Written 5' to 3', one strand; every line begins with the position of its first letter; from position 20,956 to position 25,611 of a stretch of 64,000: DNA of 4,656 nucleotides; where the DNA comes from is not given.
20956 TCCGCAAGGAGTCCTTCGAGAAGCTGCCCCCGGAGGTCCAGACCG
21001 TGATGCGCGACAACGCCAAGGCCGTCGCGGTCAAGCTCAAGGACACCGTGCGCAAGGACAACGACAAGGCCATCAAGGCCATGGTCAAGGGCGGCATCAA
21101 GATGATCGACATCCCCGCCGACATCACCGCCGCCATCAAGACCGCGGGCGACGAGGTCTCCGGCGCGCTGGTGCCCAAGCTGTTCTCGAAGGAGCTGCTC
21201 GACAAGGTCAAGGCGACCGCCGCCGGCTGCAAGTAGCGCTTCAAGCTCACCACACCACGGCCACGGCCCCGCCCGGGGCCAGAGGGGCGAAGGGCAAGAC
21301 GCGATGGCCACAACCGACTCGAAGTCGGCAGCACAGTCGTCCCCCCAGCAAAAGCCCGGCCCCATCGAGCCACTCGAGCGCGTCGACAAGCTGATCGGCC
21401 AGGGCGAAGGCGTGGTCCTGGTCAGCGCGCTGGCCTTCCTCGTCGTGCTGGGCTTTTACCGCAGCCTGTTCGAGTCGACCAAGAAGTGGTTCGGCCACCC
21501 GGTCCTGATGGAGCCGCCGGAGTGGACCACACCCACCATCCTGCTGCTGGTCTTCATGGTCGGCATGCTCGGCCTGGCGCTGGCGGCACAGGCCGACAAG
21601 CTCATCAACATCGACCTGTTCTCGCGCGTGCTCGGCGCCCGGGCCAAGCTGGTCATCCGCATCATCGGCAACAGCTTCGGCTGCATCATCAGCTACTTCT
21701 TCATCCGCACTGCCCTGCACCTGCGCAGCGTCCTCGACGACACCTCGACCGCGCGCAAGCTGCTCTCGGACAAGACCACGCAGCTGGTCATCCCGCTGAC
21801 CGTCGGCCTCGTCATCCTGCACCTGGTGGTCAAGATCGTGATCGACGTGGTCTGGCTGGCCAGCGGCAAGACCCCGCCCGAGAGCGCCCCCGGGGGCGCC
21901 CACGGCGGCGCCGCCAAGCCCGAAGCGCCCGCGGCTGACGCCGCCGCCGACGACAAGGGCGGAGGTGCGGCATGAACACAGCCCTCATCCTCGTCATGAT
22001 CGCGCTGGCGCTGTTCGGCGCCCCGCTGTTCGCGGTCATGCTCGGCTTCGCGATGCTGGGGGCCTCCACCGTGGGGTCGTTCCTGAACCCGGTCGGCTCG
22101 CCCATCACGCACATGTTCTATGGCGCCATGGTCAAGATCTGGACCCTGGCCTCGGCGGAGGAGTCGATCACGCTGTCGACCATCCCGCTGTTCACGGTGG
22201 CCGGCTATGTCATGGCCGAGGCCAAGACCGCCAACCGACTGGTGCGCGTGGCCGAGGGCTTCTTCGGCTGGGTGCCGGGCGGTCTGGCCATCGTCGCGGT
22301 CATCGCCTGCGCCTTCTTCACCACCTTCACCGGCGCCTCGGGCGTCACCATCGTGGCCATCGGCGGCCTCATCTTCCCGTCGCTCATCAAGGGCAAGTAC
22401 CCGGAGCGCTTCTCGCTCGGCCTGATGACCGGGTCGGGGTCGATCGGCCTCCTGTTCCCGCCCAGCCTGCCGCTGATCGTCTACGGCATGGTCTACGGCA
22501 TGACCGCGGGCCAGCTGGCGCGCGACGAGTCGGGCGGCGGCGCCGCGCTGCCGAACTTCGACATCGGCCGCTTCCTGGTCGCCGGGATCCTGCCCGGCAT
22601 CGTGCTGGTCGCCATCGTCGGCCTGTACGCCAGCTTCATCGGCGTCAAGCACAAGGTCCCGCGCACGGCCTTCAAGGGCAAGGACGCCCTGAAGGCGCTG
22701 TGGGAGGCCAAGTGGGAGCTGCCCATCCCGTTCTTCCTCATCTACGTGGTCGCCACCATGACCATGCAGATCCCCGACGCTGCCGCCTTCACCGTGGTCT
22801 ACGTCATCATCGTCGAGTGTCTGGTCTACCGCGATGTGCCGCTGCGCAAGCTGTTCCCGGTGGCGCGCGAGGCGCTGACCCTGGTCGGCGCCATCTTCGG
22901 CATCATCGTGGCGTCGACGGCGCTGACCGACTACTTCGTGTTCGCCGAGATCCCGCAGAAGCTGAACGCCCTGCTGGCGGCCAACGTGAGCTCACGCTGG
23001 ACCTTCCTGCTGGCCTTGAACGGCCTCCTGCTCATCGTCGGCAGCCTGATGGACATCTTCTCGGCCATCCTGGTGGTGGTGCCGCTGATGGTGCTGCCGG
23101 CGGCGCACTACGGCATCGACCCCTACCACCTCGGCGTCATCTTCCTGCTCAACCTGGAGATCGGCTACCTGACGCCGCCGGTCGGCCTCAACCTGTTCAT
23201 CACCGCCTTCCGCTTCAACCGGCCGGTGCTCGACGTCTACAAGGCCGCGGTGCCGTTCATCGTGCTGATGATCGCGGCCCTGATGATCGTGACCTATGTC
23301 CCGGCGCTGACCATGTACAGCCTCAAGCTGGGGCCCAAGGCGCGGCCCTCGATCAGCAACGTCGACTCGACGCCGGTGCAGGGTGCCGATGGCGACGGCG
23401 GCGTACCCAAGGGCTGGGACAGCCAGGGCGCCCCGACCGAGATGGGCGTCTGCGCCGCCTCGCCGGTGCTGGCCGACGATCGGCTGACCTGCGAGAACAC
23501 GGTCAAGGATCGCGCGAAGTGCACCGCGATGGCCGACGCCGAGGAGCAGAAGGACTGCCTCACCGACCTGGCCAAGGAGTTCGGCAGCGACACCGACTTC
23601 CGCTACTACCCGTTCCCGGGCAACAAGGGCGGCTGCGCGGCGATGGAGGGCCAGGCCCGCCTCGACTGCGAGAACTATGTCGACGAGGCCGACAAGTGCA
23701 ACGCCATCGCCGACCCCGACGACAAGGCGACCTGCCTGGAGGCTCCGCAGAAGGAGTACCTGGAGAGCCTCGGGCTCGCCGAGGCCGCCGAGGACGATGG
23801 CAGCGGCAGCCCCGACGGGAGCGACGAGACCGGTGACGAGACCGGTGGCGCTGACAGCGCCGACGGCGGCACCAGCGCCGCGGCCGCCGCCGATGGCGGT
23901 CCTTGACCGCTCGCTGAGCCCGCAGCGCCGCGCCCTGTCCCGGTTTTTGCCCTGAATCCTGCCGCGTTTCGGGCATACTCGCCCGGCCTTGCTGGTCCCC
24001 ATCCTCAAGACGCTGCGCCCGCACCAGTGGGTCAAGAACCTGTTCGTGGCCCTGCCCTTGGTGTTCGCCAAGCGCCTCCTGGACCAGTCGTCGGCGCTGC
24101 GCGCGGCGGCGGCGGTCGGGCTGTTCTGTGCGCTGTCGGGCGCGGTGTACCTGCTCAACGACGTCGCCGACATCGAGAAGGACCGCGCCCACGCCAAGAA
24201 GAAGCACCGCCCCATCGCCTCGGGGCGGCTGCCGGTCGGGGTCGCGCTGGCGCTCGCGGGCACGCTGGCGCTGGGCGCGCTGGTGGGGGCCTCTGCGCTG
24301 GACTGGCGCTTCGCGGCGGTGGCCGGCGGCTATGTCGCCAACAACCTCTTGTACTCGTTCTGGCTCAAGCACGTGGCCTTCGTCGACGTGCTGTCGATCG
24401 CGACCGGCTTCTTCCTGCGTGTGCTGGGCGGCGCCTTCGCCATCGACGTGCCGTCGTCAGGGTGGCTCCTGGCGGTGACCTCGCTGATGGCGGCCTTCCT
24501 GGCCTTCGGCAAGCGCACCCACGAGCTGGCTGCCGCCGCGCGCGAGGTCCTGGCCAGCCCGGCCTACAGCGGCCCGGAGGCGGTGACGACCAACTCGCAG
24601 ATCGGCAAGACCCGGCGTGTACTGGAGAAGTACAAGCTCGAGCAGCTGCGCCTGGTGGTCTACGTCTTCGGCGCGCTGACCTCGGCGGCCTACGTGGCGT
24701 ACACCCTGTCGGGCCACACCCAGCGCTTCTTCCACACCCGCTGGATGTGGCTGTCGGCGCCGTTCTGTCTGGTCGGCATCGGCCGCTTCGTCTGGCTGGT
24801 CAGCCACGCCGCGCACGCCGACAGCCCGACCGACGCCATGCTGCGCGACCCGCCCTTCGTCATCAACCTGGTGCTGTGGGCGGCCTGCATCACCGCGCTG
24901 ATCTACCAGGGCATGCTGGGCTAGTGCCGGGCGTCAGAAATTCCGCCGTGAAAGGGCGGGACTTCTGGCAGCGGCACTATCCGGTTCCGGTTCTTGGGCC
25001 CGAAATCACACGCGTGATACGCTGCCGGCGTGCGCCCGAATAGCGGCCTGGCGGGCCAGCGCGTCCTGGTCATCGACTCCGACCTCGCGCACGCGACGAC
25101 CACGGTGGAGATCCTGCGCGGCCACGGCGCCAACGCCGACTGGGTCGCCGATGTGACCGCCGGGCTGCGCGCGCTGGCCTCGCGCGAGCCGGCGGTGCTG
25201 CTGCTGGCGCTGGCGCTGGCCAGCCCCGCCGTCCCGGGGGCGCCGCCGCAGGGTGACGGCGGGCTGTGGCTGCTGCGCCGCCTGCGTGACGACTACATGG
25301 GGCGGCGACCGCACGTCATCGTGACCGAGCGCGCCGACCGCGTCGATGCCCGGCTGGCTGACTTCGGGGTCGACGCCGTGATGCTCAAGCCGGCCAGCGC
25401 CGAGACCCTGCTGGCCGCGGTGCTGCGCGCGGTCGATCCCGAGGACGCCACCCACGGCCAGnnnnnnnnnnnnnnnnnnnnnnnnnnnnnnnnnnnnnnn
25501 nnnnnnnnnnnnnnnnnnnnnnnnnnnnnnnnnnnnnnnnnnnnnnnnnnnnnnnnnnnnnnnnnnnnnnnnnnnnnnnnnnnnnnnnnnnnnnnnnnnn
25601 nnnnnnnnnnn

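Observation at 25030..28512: Pseudo-receiver / GAF / degenerate GGDEF with intact I-site / Ser-Thr kinase fusion: candidate c-di-GMP-gated eukaryotic-like kinase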

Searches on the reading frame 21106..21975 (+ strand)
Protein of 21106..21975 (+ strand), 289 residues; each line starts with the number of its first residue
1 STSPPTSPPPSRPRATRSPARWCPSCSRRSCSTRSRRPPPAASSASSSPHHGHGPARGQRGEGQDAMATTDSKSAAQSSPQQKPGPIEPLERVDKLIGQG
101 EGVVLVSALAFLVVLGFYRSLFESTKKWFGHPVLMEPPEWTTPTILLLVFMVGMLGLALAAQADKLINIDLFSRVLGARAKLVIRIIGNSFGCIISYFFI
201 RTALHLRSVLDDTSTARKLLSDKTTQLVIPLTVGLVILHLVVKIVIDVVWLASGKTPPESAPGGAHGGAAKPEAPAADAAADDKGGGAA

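Call 15: search_protein_families(library=pfam, proteins=[window:21106-21975:+], max_evalue=0.001)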
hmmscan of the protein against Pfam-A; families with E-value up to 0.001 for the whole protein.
window:21106-21975:+ (289 aa): 1 family
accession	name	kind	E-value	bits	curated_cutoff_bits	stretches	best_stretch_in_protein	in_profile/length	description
PF04290.18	DctQ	-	2.6e-12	47.2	28.3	1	133-246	14-128/132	Tripartite ATP-independent periplasmic transporters, DctQ component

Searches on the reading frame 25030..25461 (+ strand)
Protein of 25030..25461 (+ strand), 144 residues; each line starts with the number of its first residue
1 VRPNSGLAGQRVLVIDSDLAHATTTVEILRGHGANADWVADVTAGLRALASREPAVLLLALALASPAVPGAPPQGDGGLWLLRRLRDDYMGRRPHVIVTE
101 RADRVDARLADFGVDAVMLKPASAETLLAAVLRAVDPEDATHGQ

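Call 5: search_protein_families(library=pfam, proteins=[window:25030-25461:+], max_evalue=10)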
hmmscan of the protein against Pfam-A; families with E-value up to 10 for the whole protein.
seq(144 aa): 2 families
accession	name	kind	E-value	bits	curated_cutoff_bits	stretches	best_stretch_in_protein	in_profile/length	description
PF00072.30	Response_reg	-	8.1e-06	26.4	30.2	1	12-131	1-110/111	Response regulator receiver domain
PF11203.13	EccE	-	0.049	14.5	23.7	1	97-141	35-79/97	Putative type VII ESX secretion system translocon, EccE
